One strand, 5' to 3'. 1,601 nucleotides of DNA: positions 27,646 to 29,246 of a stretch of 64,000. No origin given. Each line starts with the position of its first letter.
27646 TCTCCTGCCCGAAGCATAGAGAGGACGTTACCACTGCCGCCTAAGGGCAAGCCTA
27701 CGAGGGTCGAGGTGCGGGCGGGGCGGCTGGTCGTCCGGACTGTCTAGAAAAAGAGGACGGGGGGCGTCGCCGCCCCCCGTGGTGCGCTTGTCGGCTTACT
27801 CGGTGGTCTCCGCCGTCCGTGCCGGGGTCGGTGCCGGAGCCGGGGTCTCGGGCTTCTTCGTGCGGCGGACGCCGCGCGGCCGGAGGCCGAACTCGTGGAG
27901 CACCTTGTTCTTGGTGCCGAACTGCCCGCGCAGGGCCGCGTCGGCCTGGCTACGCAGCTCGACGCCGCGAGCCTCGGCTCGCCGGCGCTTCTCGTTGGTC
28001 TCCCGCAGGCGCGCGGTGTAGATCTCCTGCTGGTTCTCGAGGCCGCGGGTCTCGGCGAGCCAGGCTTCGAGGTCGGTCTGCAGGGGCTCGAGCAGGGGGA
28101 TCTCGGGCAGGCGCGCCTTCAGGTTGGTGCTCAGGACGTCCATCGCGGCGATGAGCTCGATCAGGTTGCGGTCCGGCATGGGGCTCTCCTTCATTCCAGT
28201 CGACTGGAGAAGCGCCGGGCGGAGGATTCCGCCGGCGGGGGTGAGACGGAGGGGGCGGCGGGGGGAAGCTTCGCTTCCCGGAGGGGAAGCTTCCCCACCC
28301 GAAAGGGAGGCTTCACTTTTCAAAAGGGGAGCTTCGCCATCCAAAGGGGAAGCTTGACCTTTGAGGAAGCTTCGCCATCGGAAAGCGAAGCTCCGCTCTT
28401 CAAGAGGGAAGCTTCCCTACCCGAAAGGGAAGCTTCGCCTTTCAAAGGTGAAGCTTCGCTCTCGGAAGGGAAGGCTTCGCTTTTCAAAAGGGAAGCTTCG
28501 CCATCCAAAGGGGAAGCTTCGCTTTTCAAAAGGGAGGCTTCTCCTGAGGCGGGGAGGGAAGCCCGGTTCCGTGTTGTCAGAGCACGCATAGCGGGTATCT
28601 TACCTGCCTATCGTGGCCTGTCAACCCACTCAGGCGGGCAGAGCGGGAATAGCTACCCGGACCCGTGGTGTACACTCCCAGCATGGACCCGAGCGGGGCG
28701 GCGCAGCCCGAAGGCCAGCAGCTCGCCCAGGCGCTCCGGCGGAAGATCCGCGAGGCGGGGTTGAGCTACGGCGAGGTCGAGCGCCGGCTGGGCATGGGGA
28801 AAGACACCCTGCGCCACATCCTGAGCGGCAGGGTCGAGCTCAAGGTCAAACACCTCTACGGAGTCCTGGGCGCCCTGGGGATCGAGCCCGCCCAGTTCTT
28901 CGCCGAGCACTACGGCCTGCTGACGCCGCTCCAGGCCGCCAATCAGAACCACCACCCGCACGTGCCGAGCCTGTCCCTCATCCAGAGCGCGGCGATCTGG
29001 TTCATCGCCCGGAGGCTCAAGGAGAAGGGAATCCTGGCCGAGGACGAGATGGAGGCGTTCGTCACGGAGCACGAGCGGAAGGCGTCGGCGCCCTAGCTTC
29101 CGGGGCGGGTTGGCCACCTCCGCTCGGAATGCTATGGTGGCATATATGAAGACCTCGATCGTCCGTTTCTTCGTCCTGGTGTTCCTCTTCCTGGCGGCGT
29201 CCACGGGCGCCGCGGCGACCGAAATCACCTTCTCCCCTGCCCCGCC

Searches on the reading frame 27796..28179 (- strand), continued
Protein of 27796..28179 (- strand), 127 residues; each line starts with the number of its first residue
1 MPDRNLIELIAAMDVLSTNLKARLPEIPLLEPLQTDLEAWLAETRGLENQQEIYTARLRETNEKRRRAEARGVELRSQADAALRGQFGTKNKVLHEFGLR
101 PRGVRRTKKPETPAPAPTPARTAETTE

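Call 85: search_protein_families(library=phrogs, max_evalue=0.001, proteins=[window:27796-28179:-, L004:5445-6377:+, L015:1868-2611:+, L005:5476-5976:+, L015:717-1031:+])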
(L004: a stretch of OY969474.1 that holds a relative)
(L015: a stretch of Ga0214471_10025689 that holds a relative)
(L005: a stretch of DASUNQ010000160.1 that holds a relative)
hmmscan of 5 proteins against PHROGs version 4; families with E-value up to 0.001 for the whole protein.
window:27796-28179:- (127 aa): 0 families

L004:5445-6377:+ (310 aa): 0 families

L015:1868-2611:+ (247 aa): 0 families

L005:5476-5976:+ (166 aa): 0 families

L015:717-1031:+ (104 aa): 0 families

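Call 87: search_protein_families(library=pfam, max_evalue=0.05, proteins=[L004:5445-6377:+, L015:1868-2611:+, L015:717-1031:+, L017:3579-3953:+, L019:3597-3959:+, L003:3158-4396:-, L003:1401-2648:-])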
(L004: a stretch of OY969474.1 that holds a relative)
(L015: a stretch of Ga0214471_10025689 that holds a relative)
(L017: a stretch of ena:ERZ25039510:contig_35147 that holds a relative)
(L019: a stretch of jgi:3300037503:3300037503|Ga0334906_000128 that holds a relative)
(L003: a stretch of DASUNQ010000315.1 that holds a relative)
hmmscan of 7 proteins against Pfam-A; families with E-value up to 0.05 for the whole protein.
L004:5445-6377:+ (310 aa): 0 families

L015:1868-2611:+ (247 aa): 0 families

L015:717-1031:+ (104 aa): 1 family
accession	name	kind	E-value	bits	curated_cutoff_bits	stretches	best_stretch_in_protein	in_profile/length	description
PF01329.24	Pterin_4a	-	1.6e-15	57.4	26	1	13-101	2-89/91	Pterin 4 alpha carbinolamine dehydratase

L017:3579-3953:+ (124 aa): 1 family
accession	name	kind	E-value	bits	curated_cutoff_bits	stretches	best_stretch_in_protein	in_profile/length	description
PF01329.24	Pterin_4a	-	0.019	15.5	26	1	33-85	2-53/91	Pterin 4 alpha carbinolamine dehydratase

L019:3597-3959:+ (120 aa): 0 families

L003:3158-4396:- (412 aa): 1 family
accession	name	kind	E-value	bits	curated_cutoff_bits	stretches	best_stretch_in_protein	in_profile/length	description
PF13529.12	Peptidase_C39_2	-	1.5e-06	29.3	24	1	259-344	5-106/143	Peptidase_C39 like family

L003:1401-2648:- (415 aa): 0 families

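Call 91: search_dna_similar(query=window:27796-28179:-, collection=plasmids, mode=protein, max_evalue=0.001, max_rows=15)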
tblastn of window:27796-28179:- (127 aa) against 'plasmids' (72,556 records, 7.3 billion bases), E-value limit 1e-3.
No match.

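Call 92: search_dna_similar(query=window:27796-28179:-, collection=phages, mode=protein, max_evalue=0.001, max_rows=15)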
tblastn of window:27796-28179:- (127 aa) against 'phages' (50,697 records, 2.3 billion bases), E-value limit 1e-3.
No match.

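Call 104: search_dna_similar(query=P0229, collection=plasmids, mode=protein, max_evalue=0.001, max_rows=10)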
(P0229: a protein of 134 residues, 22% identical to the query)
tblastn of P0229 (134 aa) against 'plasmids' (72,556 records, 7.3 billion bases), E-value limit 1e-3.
No match.

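Call 105: search_dna_similar(query=P0204, collection=plasmids, mode=protein, max_evalue=0.001, max_rows=10)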
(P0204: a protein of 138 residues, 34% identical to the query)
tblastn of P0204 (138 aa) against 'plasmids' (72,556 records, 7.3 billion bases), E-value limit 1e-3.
No match.

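Call 110: list_cluster_members(proteins=[window:27796-28179:-, P0007, P0001])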
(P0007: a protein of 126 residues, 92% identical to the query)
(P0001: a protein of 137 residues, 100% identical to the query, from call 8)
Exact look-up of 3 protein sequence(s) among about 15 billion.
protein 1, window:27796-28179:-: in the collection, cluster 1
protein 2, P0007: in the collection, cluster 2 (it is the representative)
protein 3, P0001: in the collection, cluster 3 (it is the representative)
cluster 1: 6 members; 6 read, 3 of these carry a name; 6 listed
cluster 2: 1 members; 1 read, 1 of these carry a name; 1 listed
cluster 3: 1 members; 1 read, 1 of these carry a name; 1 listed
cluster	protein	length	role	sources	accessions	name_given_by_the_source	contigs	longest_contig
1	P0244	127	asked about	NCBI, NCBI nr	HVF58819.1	MAG TPA: hypothetical protein VNJ70_03280 [Thermoanaerobaculia bacterium] | hypothetical protein [Thermoanaerobaculia bacterium]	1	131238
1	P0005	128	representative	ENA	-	-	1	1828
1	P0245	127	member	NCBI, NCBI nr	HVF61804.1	MAG TPA: hypothetical protein VNJ70_18505 [Thermoanaerobaculia bacterium] | hypothetical protein [Thermoanaerobaculia bacterium]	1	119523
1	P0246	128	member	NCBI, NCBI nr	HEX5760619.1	MAG TPA: hypothetical protein VF121_15640 [Thermoanaerobaculia bacterium] | hypothetical protein [Thermoanaerobaculia bacterium]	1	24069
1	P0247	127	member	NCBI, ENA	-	-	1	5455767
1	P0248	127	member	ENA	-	-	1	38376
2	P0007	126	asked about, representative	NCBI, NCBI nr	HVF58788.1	MAG TPA: hypothetical protein VNJ70_03115 [Thermoanaerobaculia bacterium] | hypothetical protein [Thermoanaerobaculia bacterium]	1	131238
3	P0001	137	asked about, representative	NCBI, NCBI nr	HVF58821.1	MAG TPA: helix-turn-helix transcriptional regulator [Thermoanaerobaculia bacterium] | helix-turn-helix transcriptional regulator [Thermoanaerobaculia bacterium]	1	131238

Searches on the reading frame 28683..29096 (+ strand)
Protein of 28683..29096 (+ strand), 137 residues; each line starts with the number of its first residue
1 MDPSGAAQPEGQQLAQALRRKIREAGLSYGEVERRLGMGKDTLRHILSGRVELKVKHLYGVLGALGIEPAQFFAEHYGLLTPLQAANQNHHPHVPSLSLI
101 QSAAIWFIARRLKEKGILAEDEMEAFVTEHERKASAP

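Call 7: search_protein_families(library=pfam, proteins=[window:28683-29096:+], max_evalue=0.1)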
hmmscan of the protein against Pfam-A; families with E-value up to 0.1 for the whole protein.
window:28683-29096:+ (137 aa): 5 families
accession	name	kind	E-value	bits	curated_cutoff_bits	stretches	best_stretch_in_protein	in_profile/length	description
PF13560.12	HTH_31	-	1.8e-06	28.6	27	1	13-51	1-39/64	Helix-turn-helix domain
PF01381.28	HTH_3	-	2.4e-06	27.9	23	1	20-71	3-54/55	Helix-turn-helix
PF13744.12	HTH_37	-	0.006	16.8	27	1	13-67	18-73/80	Helix-turn-helix domain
PF13443.12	HTH_26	-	0.012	16.3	22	1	18-73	2-58/63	Cro/C1-type HTH DNA-binding domain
PF22943.2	HTH_68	-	0.071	13.2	27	1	14-40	7-31/45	Putative helix-turn-helix domain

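Call 8: find_homologous_proteins(query=window:28683-29096:+)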
Query window:28683-29096:+ (137 aa): 4 proteins with E <= 0.001 among 76 candidates.
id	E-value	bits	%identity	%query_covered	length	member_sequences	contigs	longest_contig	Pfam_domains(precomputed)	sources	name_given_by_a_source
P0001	2.5e-83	295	100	100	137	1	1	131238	PF01381.29,PF13560.13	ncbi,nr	ncbi:MAG TPA: helix-turn-helix transcriptional regulator [Thermoanaerobaculia bacterium]|nr:helix-tu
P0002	1.1e-58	215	78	97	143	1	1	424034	-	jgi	jgi:transcriptional regulator with XRE-family HTH domain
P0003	3.3e-53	197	70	97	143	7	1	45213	PF01381.29,PF13560.13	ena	-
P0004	5.4e-34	135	54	93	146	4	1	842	-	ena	-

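Call 10: find_encoding_contigs(protein=P0002, flank=6000, max_places=3)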
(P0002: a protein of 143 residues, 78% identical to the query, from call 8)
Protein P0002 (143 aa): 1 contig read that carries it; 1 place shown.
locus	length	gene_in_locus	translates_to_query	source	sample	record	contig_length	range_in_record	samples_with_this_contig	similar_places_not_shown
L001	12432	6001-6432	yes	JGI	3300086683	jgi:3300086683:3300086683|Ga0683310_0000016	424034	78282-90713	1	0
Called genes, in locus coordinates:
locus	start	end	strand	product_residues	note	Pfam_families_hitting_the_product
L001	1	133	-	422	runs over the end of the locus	PF01420:Methylase_S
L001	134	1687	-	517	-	PF12161:HsdM_N, PF02384:N6_Mtase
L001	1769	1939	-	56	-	-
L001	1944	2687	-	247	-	-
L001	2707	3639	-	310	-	-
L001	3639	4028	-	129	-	-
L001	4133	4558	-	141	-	-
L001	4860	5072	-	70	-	-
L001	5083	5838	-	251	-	-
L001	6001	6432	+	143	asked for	-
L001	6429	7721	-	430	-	-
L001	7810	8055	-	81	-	-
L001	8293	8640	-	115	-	-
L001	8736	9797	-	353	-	-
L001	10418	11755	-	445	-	PF11376:DUF3179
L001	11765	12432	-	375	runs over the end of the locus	PF13181:TPR_8 (faint), PF01841:Transglut_core (weak), PF13432:TPR_16 (weak), PF00515:TPR_1, PF07719:TPR_2, PF14559:TPR_19, PF13432:TPR_16 (weak), PF14559:TPR_19, +6 more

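Call 11: find_encoding_contigs(protein=P0003, flank=6000, max_places=3)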
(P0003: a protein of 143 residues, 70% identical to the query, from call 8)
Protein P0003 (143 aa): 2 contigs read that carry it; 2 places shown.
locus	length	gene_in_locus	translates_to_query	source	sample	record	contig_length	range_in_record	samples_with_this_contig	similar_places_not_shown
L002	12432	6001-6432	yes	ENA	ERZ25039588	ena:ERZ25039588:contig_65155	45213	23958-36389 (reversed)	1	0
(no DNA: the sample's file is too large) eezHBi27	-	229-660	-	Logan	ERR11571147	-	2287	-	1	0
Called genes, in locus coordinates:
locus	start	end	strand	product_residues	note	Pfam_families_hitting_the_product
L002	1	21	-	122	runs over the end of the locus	-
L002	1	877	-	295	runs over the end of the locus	-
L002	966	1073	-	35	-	-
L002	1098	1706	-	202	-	-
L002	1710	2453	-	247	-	-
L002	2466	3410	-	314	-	-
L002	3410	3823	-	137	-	-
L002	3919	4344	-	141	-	-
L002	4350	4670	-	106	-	-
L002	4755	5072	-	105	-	PF01329:Pterin_4a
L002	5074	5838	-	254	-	-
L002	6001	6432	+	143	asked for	PF01381:HTH_3 (faint), PF13560:HTH_31 (weak)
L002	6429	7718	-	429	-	PF13424:TPR_12 (faint)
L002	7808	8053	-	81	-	-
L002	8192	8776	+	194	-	PF04978:MST (weak), PF05163:DinB (weak), PF12867:DinB_2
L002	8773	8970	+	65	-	-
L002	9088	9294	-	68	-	PF15919:HicB_lk_antitox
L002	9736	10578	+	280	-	PF08937:ThsB_TIR (faint), PF01582:TIR, PF13676:TIR_2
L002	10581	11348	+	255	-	-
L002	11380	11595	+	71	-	PF07927:HicA_toxin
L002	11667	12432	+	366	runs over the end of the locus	PF13191:AAA_16 (weak), PF00004:AAA, PF07724:AAA_2, PF07728:AAA_5 (weak), PF13401:AAA_22 (faint)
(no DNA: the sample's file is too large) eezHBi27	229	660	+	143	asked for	PF01381:HTH_3 (faint), PF13560:HTH_31 (weak)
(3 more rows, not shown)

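Call 32: search_protein_families(library=pfam, max_evalue=0.05, proteins=[L001:6429-7721:-, L001:5083-5838:-, L001:4860-5072:-, L001:3639-4028:-, L001:2707-3639:-, L002:1710-2453:-, L002:1098-1706:-])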
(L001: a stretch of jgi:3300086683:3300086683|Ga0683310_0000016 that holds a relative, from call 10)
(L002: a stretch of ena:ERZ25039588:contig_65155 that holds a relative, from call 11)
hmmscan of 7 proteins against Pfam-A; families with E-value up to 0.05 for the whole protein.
L001:6429-7721:- (430 aa): 1 family
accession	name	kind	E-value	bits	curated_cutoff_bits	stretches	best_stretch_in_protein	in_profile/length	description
PF13424.12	TPR_12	-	0.0088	16.6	30.1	0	153-224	3-75/77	Tetratricopeptide repeat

L001:5083-5838:- (251 aa): 1 family
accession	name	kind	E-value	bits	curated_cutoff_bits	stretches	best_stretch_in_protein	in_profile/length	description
PF13424.12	TPR_12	-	0.0086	16.7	30.1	1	205-234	8-37/77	Tetratricopeptide repeat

L001:4860-5072:- (70 aa): 0 families

L001:3639-4028:- (129 aa): 1 family
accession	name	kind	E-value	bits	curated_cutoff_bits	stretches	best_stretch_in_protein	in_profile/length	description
PF00875.24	DNA_photolyase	-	0.02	15.3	26.6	1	85-123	52-90/164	DNA photolyase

L001:2707-3639:- (310 aa): 0 families

L002:1710-2453:- (247 aa): 0 families

L002:1098-1706:- (202 aa): 0 families

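Call 33: search_protein_families(library=padloc, max_evalue=0.01, proteins=[L001:5083-5838:-, L001:3639-4028:-, L001:2707-3639:-, L002:1710-2453:-, L002:1098-1706:-, L001:6429-7721:-])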
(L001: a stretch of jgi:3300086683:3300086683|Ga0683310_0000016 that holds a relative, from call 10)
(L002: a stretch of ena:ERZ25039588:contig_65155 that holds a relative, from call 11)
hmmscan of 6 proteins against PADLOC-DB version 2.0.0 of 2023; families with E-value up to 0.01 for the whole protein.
L001:5083-5838:- (251 aa): 0 families

L001:3639-4028:- (129 aa): 0 families

L001:2707-3639:- (310 aa): 0 families

L002:1710-2453:- (247 aa): 0 families

L002:1098-1706:- (202 aa): 0 families

L001:6429-7721:- (430 aa): 0 families

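Call 85: search_protein_families(library=phrogs, max_evalue=0.001, proteins=[window:28683-29096:+, L001:3639-4028:-, L001:5083-5838:-])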
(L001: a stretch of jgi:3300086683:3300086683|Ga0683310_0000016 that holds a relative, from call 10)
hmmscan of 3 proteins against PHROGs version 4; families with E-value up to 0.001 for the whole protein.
window:28683-29096:+ (137 aa): 3 families
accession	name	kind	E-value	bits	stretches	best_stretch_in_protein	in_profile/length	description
phrog_4583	-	transcription regulation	1.3e-10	42.2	1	8-75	5-72/81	transcriptional repressor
phrog_1373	-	transcription regulation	0.00025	22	1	13-69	63-119/166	transcriptional regulator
phrog_2967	-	transcription regulation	0.00074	20.1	1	10-76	7-73/225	transcriptional regulator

L001:3639-4028:- (129 aa): 0 families

L001:5083-5838:- (251 aa): 0 families
